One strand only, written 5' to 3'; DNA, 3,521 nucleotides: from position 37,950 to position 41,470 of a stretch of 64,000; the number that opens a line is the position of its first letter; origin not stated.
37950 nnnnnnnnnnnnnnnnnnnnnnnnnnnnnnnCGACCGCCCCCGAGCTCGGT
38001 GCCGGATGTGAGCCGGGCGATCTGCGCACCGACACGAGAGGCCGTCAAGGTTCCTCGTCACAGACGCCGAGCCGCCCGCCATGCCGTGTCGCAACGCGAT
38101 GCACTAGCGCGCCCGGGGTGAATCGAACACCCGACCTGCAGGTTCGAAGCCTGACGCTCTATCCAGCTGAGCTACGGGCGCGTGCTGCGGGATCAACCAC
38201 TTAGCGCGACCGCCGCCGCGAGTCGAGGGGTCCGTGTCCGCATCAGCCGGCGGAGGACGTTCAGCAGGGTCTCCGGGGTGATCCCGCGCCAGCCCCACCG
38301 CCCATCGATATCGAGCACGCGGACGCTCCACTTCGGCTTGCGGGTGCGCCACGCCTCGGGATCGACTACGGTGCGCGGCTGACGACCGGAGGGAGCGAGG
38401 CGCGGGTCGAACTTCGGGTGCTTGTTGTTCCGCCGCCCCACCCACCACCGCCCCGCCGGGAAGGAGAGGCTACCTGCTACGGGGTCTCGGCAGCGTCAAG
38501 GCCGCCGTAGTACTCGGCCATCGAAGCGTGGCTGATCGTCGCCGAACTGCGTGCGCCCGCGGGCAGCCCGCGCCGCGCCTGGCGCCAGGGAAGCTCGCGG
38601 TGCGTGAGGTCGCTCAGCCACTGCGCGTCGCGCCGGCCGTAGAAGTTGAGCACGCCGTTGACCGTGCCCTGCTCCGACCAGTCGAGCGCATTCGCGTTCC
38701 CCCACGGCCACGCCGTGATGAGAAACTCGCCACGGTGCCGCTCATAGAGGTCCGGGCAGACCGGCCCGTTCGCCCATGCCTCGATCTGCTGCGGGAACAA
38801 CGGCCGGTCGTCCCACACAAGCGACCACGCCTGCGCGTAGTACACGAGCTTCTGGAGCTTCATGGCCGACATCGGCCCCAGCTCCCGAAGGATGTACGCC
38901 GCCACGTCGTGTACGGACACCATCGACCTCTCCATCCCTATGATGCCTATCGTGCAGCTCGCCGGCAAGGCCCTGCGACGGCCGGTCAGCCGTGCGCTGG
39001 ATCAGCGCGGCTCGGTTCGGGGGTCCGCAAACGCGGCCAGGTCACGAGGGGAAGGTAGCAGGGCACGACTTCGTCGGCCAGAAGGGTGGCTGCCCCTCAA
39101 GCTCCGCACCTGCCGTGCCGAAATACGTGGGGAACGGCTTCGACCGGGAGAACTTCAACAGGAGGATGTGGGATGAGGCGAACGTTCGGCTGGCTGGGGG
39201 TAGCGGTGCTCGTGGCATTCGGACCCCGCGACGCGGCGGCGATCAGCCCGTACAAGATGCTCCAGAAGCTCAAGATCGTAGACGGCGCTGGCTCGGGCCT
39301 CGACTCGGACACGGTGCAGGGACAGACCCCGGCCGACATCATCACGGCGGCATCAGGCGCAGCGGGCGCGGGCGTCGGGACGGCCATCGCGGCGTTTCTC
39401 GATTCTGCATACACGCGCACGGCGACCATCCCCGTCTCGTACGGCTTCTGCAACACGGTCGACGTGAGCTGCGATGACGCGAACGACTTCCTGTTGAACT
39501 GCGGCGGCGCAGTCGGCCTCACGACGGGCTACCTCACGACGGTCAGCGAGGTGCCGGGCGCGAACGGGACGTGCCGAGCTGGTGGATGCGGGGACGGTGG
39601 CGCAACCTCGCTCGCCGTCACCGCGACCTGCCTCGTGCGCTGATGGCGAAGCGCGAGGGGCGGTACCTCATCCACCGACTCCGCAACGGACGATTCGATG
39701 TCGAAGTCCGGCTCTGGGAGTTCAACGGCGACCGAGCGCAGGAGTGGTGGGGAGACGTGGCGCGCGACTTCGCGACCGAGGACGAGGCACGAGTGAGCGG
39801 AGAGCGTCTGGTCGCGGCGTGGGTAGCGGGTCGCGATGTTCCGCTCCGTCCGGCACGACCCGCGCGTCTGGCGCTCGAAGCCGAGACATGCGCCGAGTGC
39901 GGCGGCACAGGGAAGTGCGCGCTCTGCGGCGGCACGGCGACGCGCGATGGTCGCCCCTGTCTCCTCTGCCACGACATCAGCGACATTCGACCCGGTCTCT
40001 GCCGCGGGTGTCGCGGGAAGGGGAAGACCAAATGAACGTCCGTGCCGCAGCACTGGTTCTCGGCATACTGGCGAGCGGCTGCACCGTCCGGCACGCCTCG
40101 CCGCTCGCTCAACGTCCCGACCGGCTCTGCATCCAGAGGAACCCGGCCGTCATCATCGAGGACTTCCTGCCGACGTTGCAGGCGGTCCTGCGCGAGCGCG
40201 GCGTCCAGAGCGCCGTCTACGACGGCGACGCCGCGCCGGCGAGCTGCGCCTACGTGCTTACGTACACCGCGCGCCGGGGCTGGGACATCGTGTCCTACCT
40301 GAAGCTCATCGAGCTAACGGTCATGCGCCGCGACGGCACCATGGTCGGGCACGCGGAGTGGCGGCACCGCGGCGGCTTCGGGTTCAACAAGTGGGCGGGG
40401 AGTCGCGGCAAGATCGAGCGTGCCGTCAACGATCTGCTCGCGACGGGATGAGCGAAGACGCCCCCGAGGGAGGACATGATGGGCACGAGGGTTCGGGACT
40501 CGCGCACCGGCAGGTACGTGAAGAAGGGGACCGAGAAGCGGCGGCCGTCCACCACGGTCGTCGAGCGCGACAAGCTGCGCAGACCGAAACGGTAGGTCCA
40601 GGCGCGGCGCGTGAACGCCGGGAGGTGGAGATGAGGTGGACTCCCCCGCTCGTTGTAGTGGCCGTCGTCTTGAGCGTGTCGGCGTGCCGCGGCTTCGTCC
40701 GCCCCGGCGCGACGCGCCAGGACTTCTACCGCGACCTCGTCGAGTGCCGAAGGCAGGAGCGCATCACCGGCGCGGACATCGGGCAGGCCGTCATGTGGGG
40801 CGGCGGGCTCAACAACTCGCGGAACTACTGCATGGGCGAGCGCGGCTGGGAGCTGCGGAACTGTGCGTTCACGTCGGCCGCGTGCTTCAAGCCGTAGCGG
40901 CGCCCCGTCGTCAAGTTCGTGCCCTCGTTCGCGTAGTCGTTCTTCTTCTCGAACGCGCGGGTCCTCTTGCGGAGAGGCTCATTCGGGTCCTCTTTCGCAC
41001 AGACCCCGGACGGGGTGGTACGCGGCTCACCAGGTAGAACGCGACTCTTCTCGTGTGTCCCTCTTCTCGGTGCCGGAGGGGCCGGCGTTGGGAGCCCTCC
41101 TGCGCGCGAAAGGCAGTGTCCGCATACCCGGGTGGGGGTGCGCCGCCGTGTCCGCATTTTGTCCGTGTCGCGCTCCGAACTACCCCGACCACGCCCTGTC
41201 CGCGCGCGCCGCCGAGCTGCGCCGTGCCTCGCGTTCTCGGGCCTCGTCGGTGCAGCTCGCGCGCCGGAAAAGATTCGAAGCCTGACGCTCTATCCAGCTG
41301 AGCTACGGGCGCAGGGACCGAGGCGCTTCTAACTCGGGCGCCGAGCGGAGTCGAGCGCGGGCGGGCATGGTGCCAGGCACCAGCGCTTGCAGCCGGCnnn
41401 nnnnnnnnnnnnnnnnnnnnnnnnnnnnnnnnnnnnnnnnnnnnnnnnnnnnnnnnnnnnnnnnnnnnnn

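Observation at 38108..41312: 3.1-kb integrase-less islet bounded by tRNA-Arg and a 39-bp direct repeat of its 5' half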

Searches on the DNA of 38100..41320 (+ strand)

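Call 74: search_dna_similar(query=window:38100-41320:+, collection=phages, mode=distant, max_rows=15)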
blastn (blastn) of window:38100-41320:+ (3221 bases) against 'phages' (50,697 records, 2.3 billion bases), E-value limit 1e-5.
Records with a match: 22; places in all: 22; records where one place covers at least 80% of the query: 0.
Best place of each record, by identity: 80-90% 18; 60-80% 4.
By first word of the organism name: Pseudomonas 11; Bacteriophage 5; Streptomyces 4; Microcystis 1; Thermus 1.
By host as written in the record: - 8; Pseudomonas aeruginosa PAO1 5; Pseudomonas aeruginosa 3; Streptomyces griseofuscus ATCC 23916 2; Streptomyces mirabilis NRRL B-2400 2; Microcystis sp. SG03 1; Thermus thermophilus HB8 1.
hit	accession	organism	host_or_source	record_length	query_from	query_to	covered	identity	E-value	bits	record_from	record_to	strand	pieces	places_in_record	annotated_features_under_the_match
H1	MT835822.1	Bacteriophage sp.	human fecal samples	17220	660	809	5%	73.3%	2e-15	92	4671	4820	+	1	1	record has no annotation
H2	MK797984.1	Pseudomonas phage vB_PaeM_PA5oct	-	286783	8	82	2%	82.7%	5e-11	78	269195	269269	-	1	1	tRNA-Arg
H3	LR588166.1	Pseudomonas phage vB_PaeM_MIJ3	-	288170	8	82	2%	82.7%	5e-11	78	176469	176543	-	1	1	tRNA-Arg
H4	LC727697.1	Pseudomonas phage sp. 30-2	Pseudomonas aeruginosa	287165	8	82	2%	82.7%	5e-11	78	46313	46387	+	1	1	tRNA-Arg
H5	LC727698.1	Pseudomonas phage sp. 30-3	Pseudomonas aeruginosa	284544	8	82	2%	82.7%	5e-11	78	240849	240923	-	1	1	tRNA-Arg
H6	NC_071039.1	Pseudomonas phage vB_PaeM_PA5oct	-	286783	8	82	2%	82.7%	5e-11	78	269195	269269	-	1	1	tRNA-Arg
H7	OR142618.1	Pseudomonas phage Callisto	Pseudomonas aeruginosa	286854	8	82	2%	82.7%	5e-11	78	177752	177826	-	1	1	tRNA-Arg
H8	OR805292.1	Pseudomonas phage Cassandra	Pseudomonas aeruginosa PAO1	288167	8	82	2%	82.7%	5e-11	78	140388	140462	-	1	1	tRNA-Arg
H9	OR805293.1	Pseudomonas phage Deifobo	Pseudomonas aeruginosa PAO1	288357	8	82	2%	82.7%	5e-11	78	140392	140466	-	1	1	tRNA-Arg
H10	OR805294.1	Pseudomonas phage Ettore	Pseudomonas aeruginosa PAO1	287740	8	82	2%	82.7%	5e-11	78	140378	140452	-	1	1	tRNA-Arg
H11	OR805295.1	Pseudomonas phage Paride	Pseudomonas aeruginosa PAO1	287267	8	82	2%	82.7%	5e-11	78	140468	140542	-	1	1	tRNA-Arg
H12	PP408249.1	Pseudomonas phage vB_Pa-PAC2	Pseudomonas aeruginosa PAO1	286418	8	82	2%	82.7%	5e-11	78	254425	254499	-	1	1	tRNA-Arg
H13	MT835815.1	Bacteriophage sp.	human fecal samples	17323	8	82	2%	81.3%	6e-10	73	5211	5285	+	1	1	record has no annotation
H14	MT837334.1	Bacteriophage sp.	human fecal samples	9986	8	85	2%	76.9%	4e-6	61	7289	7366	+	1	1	record has no annotation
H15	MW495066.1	Microcystis phage MaAM05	Microcystis sp. SG03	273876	12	86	2%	78.7%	3e-7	64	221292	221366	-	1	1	tRNA-Arg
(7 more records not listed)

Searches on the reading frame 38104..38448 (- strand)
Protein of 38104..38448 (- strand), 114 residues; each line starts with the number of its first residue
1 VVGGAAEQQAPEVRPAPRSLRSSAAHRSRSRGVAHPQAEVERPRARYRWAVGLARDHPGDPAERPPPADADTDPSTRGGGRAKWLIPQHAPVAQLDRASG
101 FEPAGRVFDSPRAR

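Call 105: search_protein_families(library=phrogs, proteins=[window:38104-38448:-], max_evalue=0.05)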
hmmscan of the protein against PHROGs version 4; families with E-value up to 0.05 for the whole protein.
window:38104-38448:- (114 aa): 0 families

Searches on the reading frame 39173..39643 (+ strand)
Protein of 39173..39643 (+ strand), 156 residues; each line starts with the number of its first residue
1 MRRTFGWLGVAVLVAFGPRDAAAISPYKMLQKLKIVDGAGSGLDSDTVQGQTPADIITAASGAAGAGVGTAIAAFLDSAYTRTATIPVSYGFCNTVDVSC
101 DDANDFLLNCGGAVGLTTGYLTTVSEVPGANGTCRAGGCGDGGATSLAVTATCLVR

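Call 8: search_protein_families(library=pfam, proteins=[window:39173-39643:+], max_evalue=0.01)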
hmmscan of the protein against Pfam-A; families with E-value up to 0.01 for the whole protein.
window:39173-39643:+ (156 aa): 0 families

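Call 59: search_protein_families(library=phrogs, proteins=[window:39173-39643:+], max_evalue=0.01)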
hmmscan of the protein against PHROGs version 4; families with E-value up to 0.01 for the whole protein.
window:39173-39643:+ (156 aa): 3 families
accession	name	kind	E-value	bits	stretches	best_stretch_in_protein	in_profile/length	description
phrog_7389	-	tail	1.5e-05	24.8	1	22-71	134-183/732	tail fiber protein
phrog_32829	-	tail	0.0012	18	1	29-79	501-551/840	tail fiber protein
phrog_25563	-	unknown function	0.0051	16.3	1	37-60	285-688/777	-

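Call 89: search_protein_families(library=ncbifam, proteins=[window:39173-39643:+], max_evalue=0.01)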
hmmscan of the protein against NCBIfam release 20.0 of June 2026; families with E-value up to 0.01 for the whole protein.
window:39173-39643:+ (156 aa): 0 families

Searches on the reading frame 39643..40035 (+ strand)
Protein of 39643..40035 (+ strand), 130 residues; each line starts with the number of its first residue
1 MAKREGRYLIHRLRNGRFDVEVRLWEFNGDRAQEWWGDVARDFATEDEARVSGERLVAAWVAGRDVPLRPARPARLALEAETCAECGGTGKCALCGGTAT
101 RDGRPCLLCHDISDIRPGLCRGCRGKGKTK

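Call 8: search_protein_families(library=pfam, proteins=[window:39643-40035:+], max_evalue=0.01)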
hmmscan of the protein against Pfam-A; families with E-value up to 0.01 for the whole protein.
window:39643-40035:+ (130 aa): 0 families

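Call 59: search_protein_families(library=phrogs, proteins=[window:39643-40035:+], max_evalue=0.01)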
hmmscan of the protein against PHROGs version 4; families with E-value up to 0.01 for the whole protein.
window:39643-40035:+ (130 aa): 0 families

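Call 89: search_protein_families(library=ncbifam, proteins=[window:39643-40035:+], max_evalue=0.01)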
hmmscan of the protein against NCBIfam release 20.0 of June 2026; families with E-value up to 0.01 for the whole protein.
window:39643-40035:+ (130 aa): 0 families

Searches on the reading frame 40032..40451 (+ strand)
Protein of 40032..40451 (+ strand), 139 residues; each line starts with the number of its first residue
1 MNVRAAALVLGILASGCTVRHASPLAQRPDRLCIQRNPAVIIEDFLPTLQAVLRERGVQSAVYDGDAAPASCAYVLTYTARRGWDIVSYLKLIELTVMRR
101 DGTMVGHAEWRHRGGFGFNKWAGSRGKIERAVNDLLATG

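Call 8: search_protein_families(library=pfam, proteins=[window:40032-40451:+], max_evalue=0.01)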
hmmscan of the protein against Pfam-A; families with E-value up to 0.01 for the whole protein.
window:40032-40451:+ (139 aa): 0 families

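Call 14: find_encoding_contigs(protein=window:40032-40451:+, flank=10000, max_places=6)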
Protein window:40032-40451:+ (139 aa): 2 contigs read that carry it; 1 place shown.
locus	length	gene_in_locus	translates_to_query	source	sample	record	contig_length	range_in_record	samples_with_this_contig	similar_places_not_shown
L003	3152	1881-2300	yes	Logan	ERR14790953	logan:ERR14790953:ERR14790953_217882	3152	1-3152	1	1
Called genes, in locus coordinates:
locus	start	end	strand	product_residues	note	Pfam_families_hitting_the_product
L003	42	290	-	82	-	-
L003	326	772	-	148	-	PF13274:SocA_Panacea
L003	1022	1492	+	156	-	-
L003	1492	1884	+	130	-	-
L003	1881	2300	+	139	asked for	-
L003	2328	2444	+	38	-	-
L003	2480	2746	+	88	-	-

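Call 59: search_protein_families(library=phrogs, proteins=[window:40032-40451:+], max_evalue=0.01)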
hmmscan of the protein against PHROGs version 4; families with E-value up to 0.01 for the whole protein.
window:40032-40451:+ (139 aa): 1 family
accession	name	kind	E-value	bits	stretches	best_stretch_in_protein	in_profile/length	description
phrog_20612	-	unknown function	8.6e-15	56.2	1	7-137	7-142/147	-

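Call 68: find_related_loci(query=window:40032-40451:+, collection=viral_contigs, flank=10000)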
Query window:40032-40451:+ (139 aa) in viral_contigs; peptide patterns used: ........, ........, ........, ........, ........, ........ (x = any residue, [..] = any of these).
10 stretches matched a pattern, but none encodes a relative of the query by tblastn (E <= 1e-3).

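Call 70: find_homologous_proteins(query=window:40032-40451:+, max_evalue=0.00001)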
Query window:40032-40451:+ (139 aa): 21 proteins with E <= 0.00001 among 105 candidates.
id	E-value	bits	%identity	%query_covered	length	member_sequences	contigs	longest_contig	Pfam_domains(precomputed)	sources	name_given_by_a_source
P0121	1.5e-87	308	100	100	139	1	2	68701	-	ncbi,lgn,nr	ncbi:MAG TPA: Sbal_3080 family lipoprotein [Candidatus Limnocylindria bacterium]|nr:Sbal_3080 family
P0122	8.6e-75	267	88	96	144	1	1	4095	-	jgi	jgi:hypothetical protein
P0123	1.2e-73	263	84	100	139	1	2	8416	-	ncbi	-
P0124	5.6e-73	261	85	100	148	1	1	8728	-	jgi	jgi:hypothetical protein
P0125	2.1e-70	253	87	91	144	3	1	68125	-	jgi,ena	-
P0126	7.8e-69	248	82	95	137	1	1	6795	-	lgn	-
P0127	2.8e-66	239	78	100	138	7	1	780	-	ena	-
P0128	3.9e-66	239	83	89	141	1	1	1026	-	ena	-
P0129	1.2e-65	237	76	96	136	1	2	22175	-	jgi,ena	jgi:hypothetical protein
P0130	8.6e-65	235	77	99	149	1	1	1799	-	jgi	jgi:hypothetical protein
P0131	5.6e-64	232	76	98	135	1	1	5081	-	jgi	jgi:hypothetical protein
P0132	6.0e-63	229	73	99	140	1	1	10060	-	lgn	-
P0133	7.1e-50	186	70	82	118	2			-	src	-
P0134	1.7e-40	156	81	62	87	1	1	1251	-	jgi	jgi:hypothetical protein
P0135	2.5e-34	136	62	77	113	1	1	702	-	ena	-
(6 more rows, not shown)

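Call 71: find_encoding_contigs(protein=P0125, flank=10000, max_places=3)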
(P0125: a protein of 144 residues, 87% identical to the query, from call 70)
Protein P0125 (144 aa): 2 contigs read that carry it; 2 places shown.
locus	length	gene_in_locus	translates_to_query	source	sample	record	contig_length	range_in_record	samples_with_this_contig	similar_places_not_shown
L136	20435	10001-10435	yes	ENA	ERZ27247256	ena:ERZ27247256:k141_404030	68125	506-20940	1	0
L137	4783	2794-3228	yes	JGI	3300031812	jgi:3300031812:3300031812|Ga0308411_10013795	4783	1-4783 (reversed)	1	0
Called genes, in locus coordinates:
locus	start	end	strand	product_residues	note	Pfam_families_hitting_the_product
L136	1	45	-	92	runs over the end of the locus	PF09827:CRISPR_Cas2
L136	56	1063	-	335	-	PF01867:Cas_Cas1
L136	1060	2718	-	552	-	PF22548:AEP-TOTE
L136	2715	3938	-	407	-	PF13176:TPR_7 (faint), PF13374:TPR_10 (faint), PF13428:TPR_14 (faint), PF07719:TPR_2 (faint), PF12895:ANAPC3 (faint), PF13181:TPR_8 (faint), PF09976:TPR_21 (weak), PF13424:TPR_12 (weak), +4 more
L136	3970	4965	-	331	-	PF27225:AF_1859_N, PF10040:CRISPR_Cas6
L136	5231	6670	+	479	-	PF01154:HMG_CoA_synt_N, PF08540:HMG_CoA_synt_C (faint)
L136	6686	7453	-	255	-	-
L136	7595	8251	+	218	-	PF03006:HlyIII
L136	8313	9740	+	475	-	PF01425:Amidase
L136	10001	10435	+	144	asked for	-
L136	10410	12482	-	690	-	PF00413:Peptidase_M10 (faint)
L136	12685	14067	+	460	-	PF00512:HisKA, PF02518:HATPase_c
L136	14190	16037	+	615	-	PF07719:TPR_2 (faint), PF00515:TPR_1 (faint), PF13181:TPR_8 (faint), PF13371:TPR_9 (weak), PF13414:TPR_11 (weak), PF13432:TPR_16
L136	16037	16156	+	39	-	-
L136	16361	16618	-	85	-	-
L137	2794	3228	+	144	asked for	-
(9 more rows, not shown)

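Call 72: find_encoding_contigs(protein=P0129, flank=10000, max_places=3)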
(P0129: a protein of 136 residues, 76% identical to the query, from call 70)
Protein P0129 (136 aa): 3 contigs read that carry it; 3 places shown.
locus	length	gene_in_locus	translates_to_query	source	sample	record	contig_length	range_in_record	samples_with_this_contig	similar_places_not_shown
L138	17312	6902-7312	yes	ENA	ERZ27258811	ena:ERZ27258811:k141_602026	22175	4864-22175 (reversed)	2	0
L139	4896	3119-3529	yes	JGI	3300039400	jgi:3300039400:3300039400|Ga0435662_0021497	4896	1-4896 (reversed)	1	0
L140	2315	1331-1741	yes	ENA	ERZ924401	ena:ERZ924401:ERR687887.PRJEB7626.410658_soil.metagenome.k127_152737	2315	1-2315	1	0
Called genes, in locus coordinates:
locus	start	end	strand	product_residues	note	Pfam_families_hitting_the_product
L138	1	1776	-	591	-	PF02129:Peptidase_S15, PF00561:Abhydrolase_1, PF08530:PepX_C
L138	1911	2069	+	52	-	-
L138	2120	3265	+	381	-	PF04185:Phosphoesterase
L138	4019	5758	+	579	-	-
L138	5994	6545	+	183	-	-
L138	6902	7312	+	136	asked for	-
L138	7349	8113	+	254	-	-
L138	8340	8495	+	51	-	-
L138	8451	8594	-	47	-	-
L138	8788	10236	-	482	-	PF03109:ABC1, PF27536:UbiB_helical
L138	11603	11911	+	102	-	PF08734:GYD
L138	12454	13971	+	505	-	PF20091:Abhydrolase_10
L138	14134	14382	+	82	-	-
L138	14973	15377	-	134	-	PF03840:SecG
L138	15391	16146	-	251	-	PF00121:TIM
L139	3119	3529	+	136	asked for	-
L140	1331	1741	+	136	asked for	-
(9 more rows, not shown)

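Call 89: search_protein_families(library=ncbifam, proteins=[window:40032-40451:+], max_evalue=0.01)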
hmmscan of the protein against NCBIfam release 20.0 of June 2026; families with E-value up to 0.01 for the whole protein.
window:40032-40451:+ (139 aa): 1 family
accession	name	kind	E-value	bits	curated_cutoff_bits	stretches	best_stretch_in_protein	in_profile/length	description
NF040519.1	Sbal_3080_fam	subfamily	7.1e-25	88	80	1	7-136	2-135/136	Sbal_3080 family lipoprotein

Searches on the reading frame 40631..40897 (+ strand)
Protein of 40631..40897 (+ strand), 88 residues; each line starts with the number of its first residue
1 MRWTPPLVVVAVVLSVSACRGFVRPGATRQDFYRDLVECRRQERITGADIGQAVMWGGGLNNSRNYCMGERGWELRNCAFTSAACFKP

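Call 8: search_protein_families(library=pfam, proteins=[window:40631-40897:+], max_evalue=0.01)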
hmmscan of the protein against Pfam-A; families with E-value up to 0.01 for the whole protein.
window:40631-40897:+ (88 aa): 0 families

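Call 59: search_protein_families(library=phrogs, proteins=[window:40631-40897:+], max_evalue=0.01)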
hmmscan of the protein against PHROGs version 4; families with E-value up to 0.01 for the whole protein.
window:40631-40897:+ (88 aa): 0 families

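Call 89: search_protein_families(library=ncbifam, proteins=[window:40631-40897:+], max_evalue=0.01)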
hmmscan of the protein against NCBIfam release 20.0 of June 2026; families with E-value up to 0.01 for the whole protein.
window:40631-40897:+ (88 aa): 0 families

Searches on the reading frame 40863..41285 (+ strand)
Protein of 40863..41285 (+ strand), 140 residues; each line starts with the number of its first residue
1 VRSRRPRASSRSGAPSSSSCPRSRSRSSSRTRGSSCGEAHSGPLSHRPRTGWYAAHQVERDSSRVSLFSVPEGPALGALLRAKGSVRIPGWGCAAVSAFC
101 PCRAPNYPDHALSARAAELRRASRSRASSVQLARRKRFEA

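Call 105: search_protein_families(library=phrogs, proteins=[window:40863-41285:+], max_evalue=0.05)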
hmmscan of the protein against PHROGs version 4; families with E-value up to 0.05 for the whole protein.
window:40863-41285:+ (140 aa): 0 families
